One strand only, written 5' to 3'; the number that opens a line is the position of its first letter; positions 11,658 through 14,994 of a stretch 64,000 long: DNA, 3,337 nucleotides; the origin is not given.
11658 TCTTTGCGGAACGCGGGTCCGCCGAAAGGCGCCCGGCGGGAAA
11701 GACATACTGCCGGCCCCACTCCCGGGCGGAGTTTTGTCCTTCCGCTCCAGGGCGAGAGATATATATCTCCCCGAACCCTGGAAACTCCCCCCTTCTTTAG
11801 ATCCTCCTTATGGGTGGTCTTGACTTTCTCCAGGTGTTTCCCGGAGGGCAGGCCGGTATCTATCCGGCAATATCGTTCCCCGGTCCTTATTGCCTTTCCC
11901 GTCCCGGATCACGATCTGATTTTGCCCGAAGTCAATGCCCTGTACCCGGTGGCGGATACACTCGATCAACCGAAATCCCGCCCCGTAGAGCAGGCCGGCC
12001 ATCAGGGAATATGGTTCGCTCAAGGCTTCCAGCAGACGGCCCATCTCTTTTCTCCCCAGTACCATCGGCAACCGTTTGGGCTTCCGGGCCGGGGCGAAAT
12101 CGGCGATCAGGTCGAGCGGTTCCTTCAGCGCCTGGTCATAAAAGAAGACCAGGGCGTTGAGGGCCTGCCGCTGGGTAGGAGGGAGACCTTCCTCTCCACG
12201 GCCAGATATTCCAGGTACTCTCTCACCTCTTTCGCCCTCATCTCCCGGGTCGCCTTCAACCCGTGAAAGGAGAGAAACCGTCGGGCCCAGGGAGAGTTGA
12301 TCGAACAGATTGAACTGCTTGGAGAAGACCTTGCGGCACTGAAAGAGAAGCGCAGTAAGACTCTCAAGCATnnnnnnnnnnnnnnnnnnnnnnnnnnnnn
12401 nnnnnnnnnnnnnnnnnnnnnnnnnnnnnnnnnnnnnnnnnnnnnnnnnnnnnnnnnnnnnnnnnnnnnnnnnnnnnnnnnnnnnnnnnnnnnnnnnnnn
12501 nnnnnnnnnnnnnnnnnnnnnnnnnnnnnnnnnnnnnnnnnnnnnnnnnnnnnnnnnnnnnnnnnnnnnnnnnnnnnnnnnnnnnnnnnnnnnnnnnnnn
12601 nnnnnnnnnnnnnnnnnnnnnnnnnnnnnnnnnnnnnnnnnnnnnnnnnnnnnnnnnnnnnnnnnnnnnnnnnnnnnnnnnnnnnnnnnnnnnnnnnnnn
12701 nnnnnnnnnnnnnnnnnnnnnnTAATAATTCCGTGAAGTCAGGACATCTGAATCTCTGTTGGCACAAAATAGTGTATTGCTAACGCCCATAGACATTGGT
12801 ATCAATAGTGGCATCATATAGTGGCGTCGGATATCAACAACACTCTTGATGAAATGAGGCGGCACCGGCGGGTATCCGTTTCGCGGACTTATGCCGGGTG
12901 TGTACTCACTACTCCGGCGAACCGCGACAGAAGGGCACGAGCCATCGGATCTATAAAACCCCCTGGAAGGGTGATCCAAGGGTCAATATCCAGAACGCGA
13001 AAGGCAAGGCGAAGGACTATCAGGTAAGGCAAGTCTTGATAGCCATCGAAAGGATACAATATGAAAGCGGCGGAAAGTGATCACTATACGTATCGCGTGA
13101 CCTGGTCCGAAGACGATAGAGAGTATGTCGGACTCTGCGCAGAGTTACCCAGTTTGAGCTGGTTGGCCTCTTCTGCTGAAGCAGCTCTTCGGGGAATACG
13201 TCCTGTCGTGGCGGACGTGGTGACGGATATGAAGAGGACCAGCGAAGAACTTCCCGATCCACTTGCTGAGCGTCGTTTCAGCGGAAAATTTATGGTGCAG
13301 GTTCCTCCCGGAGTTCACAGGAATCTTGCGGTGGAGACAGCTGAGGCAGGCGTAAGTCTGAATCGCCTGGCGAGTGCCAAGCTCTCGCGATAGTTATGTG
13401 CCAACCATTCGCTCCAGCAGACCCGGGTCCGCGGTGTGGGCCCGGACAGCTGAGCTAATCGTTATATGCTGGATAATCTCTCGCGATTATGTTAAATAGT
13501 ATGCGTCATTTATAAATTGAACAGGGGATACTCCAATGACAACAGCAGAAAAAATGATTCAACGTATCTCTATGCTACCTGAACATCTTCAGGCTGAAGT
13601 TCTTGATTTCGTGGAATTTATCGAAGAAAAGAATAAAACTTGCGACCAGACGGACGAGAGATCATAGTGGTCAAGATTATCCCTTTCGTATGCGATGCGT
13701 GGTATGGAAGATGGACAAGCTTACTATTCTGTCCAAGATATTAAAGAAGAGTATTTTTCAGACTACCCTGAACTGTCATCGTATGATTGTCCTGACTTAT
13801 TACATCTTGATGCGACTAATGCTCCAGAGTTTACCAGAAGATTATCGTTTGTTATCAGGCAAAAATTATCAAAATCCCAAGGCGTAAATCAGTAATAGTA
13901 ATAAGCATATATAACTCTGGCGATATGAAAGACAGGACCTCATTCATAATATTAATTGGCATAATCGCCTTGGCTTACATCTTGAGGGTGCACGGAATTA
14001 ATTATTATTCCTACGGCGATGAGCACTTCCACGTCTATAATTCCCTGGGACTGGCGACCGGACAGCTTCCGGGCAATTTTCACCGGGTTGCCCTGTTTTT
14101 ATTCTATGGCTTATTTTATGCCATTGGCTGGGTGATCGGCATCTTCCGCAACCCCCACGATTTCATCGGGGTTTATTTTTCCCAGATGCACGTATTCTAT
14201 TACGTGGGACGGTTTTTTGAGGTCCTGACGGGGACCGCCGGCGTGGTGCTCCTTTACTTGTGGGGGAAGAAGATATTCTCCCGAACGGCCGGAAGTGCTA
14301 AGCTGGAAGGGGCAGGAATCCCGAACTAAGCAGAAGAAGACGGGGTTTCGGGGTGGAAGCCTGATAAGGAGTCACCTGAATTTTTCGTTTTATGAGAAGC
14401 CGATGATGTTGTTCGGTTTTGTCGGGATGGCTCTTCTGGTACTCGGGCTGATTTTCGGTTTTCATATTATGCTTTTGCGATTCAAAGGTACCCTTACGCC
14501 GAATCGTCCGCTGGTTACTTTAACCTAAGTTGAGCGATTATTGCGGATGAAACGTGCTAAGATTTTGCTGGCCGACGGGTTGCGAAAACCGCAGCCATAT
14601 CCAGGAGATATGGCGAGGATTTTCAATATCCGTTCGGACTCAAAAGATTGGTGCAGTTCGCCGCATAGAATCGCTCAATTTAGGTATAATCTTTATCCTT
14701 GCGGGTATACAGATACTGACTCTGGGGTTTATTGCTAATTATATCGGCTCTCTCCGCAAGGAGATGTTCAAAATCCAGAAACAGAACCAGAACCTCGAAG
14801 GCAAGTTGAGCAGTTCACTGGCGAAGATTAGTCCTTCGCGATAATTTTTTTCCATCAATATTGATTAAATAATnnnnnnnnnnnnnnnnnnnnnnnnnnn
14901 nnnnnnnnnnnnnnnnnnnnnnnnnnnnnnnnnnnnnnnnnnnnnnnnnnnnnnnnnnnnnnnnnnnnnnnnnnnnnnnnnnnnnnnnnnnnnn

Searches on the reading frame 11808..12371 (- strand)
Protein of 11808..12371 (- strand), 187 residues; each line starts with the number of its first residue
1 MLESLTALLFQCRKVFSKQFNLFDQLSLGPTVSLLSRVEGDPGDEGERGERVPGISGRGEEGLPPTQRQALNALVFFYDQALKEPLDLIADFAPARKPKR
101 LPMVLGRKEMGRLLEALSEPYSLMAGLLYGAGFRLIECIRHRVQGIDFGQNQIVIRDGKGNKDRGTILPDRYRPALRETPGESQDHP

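Call 65: search_protein_families(library=pfam, proteins=[window:11808-12371:-], max_evalue=1)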
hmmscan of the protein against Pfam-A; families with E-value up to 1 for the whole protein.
window:11808-12371:- (187 aa): 2 families
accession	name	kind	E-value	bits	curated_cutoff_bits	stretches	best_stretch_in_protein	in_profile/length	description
PF00589.27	Phage_integrase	-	2.2e-07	31.3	27.1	1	105-181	3-84/172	Phage integrase family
PF13495.12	Phage_int_SAM_4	-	0.0047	17.7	27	1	66-86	63-83/85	Phage integrase, N-terminal SAM-like domain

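Call 67: search_protein_families(library=ncbifam, proteins=[window:11808-12371:-], max_evalue=0.01)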
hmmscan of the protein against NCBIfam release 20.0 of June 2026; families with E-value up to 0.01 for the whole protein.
window:11808-12371:- (187 aa): 7 families
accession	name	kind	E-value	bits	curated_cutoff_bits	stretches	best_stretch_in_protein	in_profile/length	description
TIGR02249.1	integrase_gron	subfamily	5.8e-37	127.7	265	1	65-178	62-175/315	integron integrase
NF011946.0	PRK15417.1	equivalog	1.9e-24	86.4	435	1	66-179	78-191/337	integron integrase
NF040815.2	recomb_XerA_Arch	equivalog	1.7e-10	40.9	220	1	68-178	62-170/263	site-specific tyrosine recombinase/integron integrase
TIGR02224.1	recomb_XerC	equivalog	1.2e-09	38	335.15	1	77-175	76-183/295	tyrosine recombinase XerC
NF001399.0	PRK00283.1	subfamily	5.3e-09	35.7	279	1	70-169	76-183/300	tyrosine recombinase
NF002331.0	PRK01287.1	subfamily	6e-07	28.7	371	1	65-164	98-207/365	site-specific tyrosine recombinase XerC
TIGR02225.1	recomb_XerD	equivalog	8.9e-07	28.5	329.6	1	67-170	63-174/290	site-specific tyrosine recombinase XerD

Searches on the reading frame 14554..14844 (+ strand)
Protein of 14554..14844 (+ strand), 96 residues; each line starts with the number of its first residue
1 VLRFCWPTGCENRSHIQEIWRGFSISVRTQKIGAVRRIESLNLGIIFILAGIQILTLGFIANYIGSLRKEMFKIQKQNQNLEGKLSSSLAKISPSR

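Call 31: search_protein_families(library=pfam, proteins=[window:14554-14844:+], max_evalue=0.01)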
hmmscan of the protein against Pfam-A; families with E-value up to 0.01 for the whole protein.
window:14554-14844:+ (96 aa): 1 family
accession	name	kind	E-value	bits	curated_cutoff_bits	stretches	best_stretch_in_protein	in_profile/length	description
PF14927.11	Neurensin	-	0.0097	16.1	27.7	1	32-62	43-66/132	Neurensin/Transmembrane protein 74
